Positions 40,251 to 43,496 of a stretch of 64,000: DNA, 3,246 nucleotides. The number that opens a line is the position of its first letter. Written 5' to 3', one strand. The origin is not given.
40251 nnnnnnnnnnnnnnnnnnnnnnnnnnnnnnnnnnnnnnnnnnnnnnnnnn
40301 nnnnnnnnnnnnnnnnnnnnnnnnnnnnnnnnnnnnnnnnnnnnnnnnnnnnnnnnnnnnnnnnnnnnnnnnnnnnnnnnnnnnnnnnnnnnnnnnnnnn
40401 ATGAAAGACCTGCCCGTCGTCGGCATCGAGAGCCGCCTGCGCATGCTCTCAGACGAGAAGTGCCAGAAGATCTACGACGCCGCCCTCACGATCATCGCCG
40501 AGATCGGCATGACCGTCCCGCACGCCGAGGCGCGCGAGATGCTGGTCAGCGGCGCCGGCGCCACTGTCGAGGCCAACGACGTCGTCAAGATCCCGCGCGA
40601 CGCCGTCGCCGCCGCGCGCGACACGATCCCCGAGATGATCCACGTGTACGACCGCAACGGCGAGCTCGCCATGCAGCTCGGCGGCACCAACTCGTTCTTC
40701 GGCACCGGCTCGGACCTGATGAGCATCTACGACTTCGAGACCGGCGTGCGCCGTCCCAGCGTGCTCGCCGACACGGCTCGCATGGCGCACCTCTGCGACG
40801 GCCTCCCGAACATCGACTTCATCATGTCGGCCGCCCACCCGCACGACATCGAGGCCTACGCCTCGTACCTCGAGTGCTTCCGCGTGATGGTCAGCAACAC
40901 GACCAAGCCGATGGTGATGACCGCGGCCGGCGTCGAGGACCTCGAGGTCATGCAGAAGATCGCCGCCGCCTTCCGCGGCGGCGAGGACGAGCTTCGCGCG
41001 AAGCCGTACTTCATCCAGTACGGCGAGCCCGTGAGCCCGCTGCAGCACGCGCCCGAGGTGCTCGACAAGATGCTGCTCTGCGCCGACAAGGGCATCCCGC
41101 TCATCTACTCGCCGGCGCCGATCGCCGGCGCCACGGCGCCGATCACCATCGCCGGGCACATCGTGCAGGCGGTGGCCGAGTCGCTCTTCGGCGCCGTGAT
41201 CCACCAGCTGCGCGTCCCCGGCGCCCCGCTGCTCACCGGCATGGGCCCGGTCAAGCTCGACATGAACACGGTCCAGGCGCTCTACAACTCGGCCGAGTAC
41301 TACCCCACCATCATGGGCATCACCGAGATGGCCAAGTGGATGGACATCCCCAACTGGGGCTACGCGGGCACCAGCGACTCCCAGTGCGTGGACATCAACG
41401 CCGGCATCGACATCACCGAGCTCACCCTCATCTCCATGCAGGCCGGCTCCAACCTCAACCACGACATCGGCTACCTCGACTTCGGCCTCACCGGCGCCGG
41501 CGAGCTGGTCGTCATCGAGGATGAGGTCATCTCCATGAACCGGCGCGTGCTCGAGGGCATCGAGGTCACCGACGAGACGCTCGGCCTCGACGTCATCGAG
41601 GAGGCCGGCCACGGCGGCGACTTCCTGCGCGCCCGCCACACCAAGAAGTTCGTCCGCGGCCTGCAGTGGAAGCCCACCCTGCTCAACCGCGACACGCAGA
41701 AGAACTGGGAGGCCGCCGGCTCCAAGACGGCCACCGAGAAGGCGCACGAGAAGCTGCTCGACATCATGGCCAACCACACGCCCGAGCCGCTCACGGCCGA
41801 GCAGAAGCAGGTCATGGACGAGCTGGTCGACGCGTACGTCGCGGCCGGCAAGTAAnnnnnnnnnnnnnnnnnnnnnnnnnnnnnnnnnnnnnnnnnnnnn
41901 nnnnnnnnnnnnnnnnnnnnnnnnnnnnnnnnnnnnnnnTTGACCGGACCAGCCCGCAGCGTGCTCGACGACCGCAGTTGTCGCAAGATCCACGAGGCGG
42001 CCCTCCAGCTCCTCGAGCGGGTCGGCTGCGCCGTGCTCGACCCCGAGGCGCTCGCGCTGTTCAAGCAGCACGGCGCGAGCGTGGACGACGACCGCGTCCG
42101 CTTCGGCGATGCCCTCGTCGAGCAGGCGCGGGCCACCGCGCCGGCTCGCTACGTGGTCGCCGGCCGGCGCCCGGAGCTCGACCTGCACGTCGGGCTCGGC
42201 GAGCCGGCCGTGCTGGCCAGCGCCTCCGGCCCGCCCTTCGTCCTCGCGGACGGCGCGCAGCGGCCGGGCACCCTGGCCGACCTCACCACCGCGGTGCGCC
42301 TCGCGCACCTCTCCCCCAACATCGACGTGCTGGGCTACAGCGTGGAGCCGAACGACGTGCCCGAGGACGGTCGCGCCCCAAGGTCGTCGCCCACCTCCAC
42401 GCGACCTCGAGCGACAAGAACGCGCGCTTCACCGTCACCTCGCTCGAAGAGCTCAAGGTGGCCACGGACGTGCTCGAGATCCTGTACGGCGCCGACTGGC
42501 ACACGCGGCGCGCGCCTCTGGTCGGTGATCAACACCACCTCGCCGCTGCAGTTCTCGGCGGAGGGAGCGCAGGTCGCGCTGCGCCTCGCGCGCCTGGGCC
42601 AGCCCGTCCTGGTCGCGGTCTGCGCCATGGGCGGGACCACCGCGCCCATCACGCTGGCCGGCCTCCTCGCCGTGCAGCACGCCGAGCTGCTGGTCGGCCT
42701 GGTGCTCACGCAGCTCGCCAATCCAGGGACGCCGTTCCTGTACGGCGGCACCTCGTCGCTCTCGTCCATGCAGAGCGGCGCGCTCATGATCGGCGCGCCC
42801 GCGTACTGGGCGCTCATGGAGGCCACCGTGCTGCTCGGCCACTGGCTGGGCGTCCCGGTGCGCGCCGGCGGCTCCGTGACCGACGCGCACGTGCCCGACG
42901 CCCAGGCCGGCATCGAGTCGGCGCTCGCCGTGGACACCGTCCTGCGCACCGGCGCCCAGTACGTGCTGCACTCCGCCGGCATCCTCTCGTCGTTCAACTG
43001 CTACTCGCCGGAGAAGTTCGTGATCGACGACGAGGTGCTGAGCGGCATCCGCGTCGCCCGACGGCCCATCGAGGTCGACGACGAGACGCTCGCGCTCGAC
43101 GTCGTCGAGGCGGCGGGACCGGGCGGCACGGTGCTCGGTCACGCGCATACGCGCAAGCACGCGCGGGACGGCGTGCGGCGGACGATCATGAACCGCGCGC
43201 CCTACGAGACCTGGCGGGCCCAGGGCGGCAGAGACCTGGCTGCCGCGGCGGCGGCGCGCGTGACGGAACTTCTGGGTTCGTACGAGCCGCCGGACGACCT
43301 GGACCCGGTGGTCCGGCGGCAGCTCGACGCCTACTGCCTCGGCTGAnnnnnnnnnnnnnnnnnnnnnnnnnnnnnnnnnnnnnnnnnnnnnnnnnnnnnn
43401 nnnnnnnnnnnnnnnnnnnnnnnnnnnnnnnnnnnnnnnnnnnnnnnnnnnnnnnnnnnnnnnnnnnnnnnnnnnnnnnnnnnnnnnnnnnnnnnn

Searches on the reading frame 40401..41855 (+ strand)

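Call 11: search_protein_families(library=pfam, proteins=[window:40401-41855:+])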
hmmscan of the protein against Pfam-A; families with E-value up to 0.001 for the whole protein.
window:40401-41855:+ (484 aa): 1 family
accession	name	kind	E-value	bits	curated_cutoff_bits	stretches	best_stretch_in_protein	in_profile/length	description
PF06253.16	MTTB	-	5.6e-75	252.7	25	1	11-476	29-492/500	Trimethylamine methyltransferase (MTTB)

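Call 35: search_protein_families(library=ncbifam, proteins=[window:40401-41855:+])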
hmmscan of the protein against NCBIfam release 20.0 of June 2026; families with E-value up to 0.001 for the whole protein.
window:40401-41855:+ (484 aa): 1 family
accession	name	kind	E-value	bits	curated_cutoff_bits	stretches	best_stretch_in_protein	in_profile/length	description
TIGR02369.2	trimeth_pyl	equivalog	4.8e-104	348.5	525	1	12-477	2-466/469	[trimethylamine--corrinoid protein] Co-methyltransferase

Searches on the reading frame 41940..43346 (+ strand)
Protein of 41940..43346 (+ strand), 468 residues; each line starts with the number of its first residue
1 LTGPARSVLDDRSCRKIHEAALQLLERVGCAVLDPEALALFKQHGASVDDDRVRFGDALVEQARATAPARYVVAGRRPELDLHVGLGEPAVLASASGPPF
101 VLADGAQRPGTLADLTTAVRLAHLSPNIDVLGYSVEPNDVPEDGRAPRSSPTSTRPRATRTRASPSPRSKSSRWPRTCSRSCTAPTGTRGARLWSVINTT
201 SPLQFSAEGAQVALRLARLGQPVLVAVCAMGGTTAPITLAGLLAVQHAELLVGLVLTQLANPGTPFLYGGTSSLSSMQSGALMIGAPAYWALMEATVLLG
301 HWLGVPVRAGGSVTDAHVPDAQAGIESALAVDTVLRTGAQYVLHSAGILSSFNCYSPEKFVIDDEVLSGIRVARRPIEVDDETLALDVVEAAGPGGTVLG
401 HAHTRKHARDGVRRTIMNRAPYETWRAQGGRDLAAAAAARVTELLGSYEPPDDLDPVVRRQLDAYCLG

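Call 11: search_protein_families(library=pfam, proteins=[window:41940-43346:+])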
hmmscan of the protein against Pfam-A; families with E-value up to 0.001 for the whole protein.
window:41940-43346:+ (468 aa): 1 family
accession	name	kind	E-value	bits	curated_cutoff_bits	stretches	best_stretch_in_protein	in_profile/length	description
PF06253.16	MTTB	-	5.6e-103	345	25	1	5-465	30-491/500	Trimethylamine methyltransferase (MTTB)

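Call 35: search_protein_families(library=ncbifam, proteins=[window:41940-43346:+])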
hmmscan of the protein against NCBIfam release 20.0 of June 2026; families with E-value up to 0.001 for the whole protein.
window:41940-43346:+ (468 aa): 1 family
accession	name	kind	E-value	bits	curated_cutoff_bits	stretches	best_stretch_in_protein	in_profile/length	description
TIGR02369.2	trimeth_pyl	equivalog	1.4e-76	257.9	525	1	8-463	5-462/469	[trimethylamine--corrinoid protein] Co-methyltransferase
